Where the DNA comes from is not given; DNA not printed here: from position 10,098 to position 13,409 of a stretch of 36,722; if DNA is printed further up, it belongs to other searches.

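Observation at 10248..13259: One ORF encodes two complete, apparently active PilB/GspE secretion-ATPase modules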

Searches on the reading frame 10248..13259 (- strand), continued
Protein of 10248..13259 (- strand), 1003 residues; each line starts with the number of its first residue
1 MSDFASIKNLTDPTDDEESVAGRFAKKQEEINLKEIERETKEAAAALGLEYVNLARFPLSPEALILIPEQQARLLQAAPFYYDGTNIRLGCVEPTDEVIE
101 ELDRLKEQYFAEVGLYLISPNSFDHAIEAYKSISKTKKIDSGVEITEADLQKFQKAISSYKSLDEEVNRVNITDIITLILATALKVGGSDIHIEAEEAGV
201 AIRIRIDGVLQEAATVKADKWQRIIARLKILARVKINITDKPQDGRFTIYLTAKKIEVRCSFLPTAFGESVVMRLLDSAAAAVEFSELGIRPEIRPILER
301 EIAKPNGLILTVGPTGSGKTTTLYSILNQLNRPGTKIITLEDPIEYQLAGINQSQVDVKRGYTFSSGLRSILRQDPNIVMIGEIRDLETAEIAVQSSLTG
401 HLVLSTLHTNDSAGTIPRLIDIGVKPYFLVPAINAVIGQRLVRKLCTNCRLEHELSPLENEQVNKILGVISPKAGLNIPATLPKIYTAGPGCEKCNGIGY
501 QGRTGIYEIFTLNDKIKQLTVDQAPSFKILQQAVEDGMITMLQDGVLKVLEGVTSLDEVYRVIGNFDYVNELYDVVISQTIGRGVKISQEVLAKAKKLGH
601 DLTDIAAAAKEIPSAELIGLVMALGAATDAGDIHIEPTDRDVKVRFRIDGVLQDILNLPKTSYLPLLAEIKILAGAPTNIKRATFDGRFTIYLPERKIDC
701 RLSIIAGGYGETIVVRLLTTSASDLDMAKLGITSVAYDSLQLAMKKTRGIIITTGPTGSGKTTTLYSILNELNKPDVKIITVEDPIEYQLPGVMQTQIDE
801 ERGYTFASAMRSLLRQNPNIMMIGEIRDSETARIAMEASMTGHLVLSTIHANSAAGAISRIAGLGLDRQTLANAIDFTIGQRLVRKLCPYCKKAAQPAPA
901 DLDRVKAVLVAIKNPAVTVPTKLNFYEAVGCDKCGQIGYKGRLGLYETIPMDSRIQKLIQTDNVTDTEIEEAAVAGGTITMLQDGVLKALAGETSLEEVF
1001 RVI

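Call 66: find_encoding_contigs(protein=P0272, flank=10000, max_places=1)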
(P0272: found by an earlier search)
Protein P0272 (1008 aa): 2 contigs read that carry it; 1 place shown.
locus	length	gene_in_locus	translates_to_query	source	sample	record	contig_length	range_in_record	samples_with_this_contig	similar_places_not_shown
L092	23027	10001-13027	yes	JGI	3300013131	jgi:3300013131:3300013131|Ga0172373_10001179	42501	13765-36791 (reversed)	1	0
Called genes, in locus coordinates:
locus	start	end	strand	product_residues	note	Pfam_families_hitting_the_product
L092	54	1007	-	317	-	PF21694:DNA_pol3_delta_C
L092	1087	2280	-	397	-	PF11258:DUF3048, PF17479:DUF3048_C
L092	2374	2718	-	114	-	-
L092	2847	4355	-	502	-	PF02310:B12-binding, PF04055:Radical_SAM, PF13282:DUF4070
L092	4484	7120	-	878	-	PF02739:5_3_exonuc_N, PF01367:5_3_exonuc, PF22619:DNA_polI_exo1 (weak), PF00476:DNA_pol_A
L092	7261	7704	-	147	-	PF02367:TsaE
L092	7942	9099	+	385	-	-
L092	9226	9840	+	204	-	-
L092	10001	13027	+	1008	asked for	PF05157:MshEN (weak), PF13401:AAA_22 (faint), PF00437:T2SSE, PF00004:AAA (faint), PF00005:ABC_tran (faint), PF01637:ATPase_2 (faint), PF02492:cobW (faint), PF00437:T2SSE, +11 more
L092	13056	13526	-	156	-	PF00856:SET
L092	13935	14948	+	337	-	PF06068:TIP49 (faint), PF05496:RuvB_N, PF07728:AAA_5, PF00004:AAA, PF17864:AAA_lid_4, PF05491:WHD_RuvB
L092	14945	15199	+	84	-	-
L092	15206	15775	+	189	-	PF03703:bPH_2 (weak)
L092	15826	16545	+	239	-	PF20772:TACO1_YebC_N, PF01709:Transcrip_reg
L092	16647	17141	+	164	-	PF02075:RuvC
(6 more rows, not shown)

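Call 81: find_encoding_contigs(protein=P0145, flank=10000, max_places=1)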
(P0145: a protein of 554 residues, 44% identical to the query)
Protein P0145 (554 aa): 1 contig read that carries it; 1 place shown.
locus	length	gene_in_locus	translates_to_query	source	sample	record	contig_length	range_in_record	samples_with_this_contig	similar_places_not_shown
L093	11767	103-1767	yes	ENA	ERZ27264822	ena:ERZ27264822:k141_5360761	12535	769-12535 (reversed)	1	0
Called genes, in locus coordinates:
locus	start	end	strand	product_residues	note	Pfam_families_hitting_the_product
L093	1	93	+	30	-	?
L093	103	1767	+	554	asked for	PF05157:MshEN (weak), PF00437:T2SSE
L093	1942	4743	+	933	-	PF02739:5_3_exonuc_N, PF01367:5_3_exonuc, PF01612:DNA_pol_A_exo1, PF22619:DNA_polI_exo1, PF00476:DNA_pol_A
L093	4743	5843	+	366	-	PF04188:Mannosyl_trans2 (weak)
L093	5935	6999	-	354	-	-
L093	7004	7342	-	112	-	PF00391:PEP-utilizers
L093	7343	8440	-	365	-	-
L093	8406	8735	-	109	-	PF00391:PEP-utilizers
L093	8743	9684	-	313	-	-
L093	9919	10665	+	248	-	PF01978:TrmB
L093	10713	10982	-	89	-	PF01649:Ribosomal_S20p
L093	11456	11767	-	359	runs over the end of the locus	?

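Call 82: find_encoding_contigs(protein=P0147, flank=10000, max_places=1)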
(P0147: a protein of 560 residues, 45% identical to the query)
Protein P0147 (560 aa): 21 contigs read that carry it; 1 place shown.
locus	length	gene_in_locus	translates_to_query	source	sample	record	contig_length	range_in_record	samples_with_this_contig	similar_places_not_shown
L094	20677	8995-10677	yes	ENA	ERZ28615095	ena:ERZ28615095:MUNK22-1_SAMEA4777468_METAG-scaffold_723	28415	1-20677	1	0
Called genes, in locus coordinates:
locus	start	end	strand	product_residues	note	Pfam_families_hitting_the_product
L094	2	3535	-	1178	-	?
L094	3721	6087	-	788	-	PF13620:CarboxypepD_reg (weak)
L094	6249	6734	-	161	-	PF02367:TsaE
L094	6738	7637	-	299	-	PF02673:BacA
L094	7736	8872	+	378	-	PF01368:DHH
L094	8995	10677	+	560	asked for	PF05157:MshEN, PF00437:T2SSE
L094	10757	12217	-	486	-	PF00515:TPR_1 (faint), PF07719:TPR_2 (faint), PF13181:TPR_8 (faint), PF23914:TPR_CcmH_CycH, PF13432:TPR_16, PF13424:TPR_12 (weak), PF12895:ANAPC3, PF13432:TPR_16 (weak), +5 more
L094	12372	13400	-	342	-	PF00814:TsaD, PF22521:HypF_C_2 (weak)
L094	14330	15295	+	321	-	PF01699:Na_Ca_ex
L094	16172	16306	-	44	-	PF01527:HTH_Tnp_1 (faint)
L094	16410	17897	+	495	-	PF01408:GFO_IDH_MocA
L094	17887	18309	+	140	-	PF00293:NUDIX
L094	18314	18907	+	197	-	PF02223:Thymidylate_kin (faint)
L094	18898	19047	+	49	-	-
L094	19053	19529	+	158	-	PF00383:dCMP_cyt_deam_1, PF14437:MafB19-deam, PF14439:Bd3614-deam (weak)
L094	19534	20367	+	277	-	PF13649:Methyltransf_25, PF13847:Methyltransf_31 (weak), PF08241:Methyltransf_11 (weak)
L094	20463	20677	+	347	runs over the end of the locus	PF01168:Ala_racemase_N, PF00842:Ala_racemase_C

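Call 86: search_protein_families(library=ncbifam, proteins=[L094:7736-8872:+, L091:8710-9879:+, L086:8823-9974:+], max_evalue=0.001)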
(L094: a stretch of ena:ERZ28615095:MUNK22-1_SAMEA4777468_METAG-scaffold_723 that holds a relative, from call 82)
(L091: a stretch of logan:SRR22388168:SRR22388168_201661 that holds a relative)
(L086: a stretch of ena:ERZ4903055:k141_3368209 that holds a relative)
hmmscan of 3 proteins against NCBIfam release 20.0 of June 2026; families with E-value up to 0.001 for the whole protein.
L094:7736-8872:+ (378 aa): 3 families
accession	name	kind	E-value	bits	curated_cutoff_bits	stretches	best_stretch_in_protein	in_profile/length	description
NF053633.1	OlncasPapPhNrnA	equivalog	3.2e-14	52.6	350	1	157-351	106-294/317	bifunctional oligoribonuclease/PAP phosphatase NrnA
NF011110.0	PRK14538.1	equivalog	7.9e-07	27.6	707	1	158-246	472-562/838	putative bifunctional signaling protein/50S ribosomal protein L9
NF003877.0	PRK05427.1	equivalog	7.8e-06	25.5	283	0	180-249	115-184/308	manganese-dependent inorganic pyrophosphatase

L091:8710-9879:+ (389 aa): 9 families
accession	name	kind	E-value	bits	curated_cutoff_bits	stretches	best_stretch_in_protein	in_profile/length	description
NF053633.1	OlncasPapPhNrnA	equivalog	2.2e-11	43.2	350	1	159-296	107-241/317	bifunctional oligoribonuclease/PAP phosphatase NrnA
NF011449.0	PRK14869.2-5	equivalog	1.7e-08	34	411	1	162-237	233-309/451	putative manganese-dependent inorganic diphosphatase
NF003877.0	PRK05427.1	equivalog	3.9e-08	33.1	283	1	162-237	94-170/308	manganese-dependent inorganic pyrophosphatase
NF011442.0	PRK14869.1-4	equivalog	9e-07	27.7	400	1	162-318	331-491/543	putative manganese-dependent inorganic diphosphatase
NF011445.0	PRK14869.2-1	equivalog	1.5e-06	26.9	483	1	162-234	333-406/548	putative manganese-dependent inorganic diphosphatase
NF011443.0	PRK14869.1-5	equivalog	3.2e-06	25.9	335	0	162-236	332-407/546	putative manganese-dependent inorganic diphosphatase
NF011440.0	PRK14869.1-2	equivalog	1.9e-05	23.5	746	0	159-234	322-399/541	putative manganese-dependent inorganic diphosphatase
NF011441.0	PRK14869.1-3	equivalog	8.3e-05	21.4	753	0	181-237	352-407/548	putative manganese-dependent inorganic diphosphatase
NF011447.0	PRK14869.2-3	equivalog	0.00044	18.9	522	0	180-237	349-405/540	putative manganese-dependent inorganic diphosphatase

L086:8823-9974:+ (383 aa): 1 family
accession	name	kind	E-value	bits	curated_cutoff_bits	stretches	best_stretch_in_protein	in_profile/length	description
NF053633.1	OlncasPapPhNrnA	equivalog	4.3e-10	39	350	1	138-319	81-255/317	bifunctional oligoribonuclease/PAP phosphatase NrnA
